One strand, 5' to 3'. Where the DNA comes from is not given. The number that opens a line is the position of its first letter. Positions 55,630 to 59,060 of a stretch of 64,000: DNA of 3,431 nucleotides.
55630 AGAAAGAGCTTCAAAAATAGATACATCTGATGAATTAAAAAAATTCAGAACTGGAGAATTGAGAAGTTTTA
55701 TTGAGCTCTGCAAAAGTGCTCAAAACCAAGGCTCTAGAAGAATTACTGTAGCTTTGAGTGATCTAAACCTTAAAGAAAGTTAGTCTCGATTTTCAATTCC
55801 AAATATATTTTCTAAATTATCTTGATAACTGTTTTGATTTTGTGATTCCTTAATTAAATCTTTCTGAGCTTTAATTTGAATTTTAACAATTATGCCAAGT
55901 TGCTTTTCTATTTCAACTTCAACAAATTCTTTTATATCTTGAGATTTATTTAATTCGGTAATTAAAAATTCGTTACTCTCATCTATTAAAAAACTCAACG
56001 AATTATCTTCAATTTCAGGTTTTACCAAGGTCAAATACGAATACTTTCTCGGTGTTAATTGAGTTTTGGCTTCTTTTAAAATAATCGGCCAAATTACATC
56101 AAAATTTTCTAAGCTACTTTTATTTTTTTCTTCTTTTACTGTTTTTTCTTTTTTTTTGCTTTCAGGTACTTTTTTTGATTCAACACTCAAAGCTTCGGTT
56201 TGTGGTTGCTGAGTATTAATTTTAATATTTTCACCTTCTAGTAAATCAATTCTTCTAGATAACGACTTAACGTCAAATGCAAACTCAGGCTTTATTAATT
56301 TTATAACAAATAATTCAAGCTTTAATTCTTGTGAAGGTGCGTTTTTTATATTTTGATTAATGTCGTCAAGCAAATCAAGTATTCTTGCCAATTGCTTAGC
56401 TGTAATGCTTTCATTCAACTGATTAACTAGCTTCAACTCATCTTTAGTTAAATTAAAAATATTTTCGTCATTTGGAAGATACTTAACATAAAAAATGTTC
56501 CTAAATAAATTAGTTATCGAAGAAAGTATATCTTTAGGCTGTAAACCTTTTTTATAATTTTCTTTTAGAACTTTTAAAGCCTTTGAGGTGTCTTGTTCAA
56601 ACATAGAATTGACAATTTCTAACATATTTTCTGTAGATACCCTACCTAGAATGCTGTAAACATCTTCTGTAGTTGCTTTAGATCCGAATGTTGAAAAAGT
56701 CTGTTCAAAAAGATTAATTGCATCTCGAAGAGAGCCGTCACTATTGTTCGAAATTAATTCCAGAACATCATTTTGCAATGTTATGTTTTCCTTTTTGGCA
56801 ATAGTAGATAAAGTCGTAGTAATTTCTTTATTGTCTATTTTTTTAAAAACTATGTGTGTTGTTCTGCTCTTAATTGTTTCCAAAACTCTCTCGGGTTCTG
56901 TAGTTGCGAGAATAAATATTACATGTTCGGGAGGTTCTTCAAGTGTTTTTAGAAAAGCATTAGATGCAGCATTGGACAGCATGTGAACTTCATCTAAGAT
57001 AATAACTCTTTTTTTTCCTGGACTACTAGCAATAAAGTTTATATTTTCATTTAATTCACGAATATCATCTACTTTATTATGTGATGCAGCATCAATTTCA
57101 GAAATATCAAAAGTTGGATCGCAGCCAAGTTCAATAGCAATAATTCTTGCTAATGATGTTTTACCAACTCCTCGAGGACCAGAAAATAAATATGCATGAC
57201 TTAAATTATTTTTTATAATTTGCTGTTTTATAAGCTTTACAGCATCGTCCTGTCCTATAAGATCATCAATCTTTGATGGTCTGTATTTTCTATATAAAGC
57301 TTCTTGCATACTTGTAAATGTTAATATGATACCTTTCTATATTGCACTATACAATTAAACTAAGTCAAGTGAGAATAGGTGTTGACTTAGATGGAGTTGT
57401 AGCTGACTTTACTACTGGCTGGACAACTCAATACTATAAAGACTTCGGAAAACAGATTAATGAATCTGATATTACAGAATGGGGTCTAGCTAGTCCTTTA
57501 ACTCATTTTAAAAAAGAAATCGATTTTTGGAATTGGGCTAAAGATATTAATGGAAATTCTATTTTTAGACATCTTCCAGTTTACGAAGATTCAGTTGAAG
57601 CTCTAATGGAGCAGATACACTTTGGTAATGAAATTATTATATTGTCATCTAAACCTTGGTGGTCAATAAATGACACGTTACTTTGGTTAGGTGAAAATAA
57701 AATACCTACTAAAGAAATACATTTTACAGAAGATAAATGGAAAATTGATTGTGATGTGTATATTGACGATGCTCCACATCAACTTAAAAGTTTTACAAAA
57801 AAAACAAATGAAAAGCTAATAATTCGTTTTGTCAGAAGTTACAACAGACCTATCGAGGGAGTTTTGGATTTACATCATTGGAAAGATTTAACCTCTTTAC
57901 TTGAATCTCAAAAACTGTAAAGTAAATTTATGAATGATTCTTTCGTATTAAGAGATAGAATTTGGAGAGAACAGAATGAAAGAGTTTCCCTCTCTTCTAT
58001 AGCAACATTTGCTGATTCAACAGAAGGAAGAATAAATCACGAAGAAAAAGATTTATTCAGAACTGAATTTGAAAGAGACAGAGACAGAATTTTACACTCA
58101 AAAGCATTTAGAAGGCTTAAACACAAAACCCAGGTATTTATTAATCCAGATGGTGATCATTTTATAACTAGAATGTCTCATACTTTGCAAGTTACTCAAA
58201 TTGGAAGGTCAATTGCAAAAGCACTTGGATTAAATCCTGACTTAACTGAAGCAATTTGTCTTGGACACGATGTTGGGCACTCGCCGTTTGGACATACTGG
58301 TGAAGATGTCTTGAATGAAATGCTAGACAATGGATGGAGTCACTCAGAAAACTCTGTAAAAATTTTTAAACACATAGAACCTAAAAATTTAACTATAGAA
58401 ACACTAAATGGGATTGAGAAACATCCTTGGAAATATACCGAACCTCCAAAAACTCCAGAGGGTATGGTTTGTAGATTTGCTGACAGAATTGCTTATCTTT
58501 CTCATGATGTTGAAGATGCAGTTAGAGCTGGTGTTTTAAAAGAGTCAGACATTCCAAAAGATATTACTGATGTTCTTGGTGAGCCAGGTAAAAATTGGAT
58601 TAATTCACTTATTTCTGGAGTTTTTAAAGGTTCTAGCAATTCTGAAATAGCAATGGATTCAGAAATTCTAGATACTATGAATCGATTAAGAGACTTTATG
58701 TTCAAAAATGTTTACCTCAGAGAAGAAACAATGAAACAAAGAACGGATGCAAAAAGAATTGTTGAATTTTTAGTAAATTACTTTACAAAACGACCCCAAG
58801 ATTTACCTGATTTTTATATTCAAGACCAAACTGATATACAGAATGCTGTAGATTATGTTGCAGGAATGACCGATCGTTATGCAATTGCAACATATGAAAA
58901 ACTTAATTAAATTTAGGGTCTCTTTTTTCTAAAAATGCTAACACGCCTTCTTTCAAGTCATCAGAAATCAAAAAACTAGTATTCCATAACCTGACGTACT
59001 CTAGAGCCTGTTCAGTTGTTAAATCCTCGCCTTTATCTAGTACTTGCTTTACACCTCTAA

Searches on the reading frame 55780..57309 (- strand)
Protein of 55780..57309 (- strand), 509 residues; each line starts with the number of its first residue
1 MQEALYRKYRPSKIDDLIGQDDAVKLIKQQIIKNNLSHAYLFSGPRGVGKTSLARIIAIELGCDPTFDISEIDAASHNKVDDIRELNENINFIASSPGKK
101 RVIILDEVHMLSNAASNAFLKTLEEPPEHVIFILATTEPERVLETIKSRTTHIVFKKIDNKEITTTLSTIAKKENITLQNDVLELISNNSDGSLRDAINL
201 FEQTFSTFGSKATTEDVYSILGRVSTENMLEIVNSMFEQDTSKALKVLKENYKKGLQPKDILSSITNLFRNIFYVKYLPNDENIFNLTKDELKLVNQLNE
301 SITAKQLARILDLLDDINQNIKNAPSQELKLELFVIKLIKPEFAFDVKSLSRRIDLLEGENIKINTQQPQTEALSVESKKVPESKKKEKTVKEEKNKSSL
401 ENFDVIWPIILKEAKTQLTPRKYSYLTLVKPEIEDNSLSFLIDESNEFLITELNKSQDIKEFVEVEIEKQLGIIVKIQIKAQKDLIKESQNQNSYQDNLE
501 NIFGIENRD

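Call 24: search_protein_families(library=pfam, proteins=[window:55780-57309:-], max_evalue=0.00001)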
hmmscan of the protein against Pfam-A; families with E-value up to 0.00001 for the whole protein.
window:55780-57309:- (509 aa): 8 families
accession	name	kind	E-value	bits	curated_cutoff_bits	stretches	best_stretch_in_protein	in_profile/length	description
PF13177.12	DNA_pol3_delta2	-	5.8e-34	117.9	27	2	76-158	79-160/161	DNA polymerase III, delta subunit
PF12169.13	DNA_pol3_gamma3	-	6.6e-20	71.8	24.4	1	213-340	2-129/143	DNA polymerase III subunits gamma and tau domain III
PF00004.35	AAA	-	3.3e-15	57.1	21.2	1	41-155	2-128/131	ATPase family associated with various cellular activities (AAA)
PF21960.2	RCF1-5-like_lid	-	1.7e-09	37.9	27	1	166-202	2-39/43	RCF1/5-like, AAA+ ATPase lid domain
PF05496.18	RuvB_N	-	1.5e-08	35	27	1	10-125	2-110/159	Holliday junction DNA helicase RuvB P-loop domain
PF22608.2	DNAX_ATPase_lid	-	5.4e-08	32.9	27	1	163-204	2-43/49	DNA polymerase III clamp loader subunit, ATPase lid domain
PF13173.12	AAA_14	-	5.5e-07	30.1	27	1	39-138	4-99/129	AAA domain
PF21694.2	DNA_pol3_delta_C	-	6.5e-07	29.8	27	1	227-338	2-121/121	DNA polymerase III delta subunit, C-terminal domain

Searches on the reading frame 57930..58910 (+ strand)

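Call 24: search_protein_families(library=pfam, proteins=[window:57930-58910:+], max_evalue=0.00001)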
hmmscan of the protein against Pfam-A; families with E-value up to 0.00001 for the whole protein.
window:57930-58910:+ (326 aa): 2 families
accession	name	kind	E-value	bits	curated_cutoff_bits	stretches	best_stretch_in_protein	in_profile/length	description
PF13286.11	HD_assoc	-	1.1e-18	68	22.2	1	240-323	1-90/91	Phosphohydrolase-associated domain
PF01966.28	HD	-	3e-15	57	22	1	82-189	2-115/116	HD domain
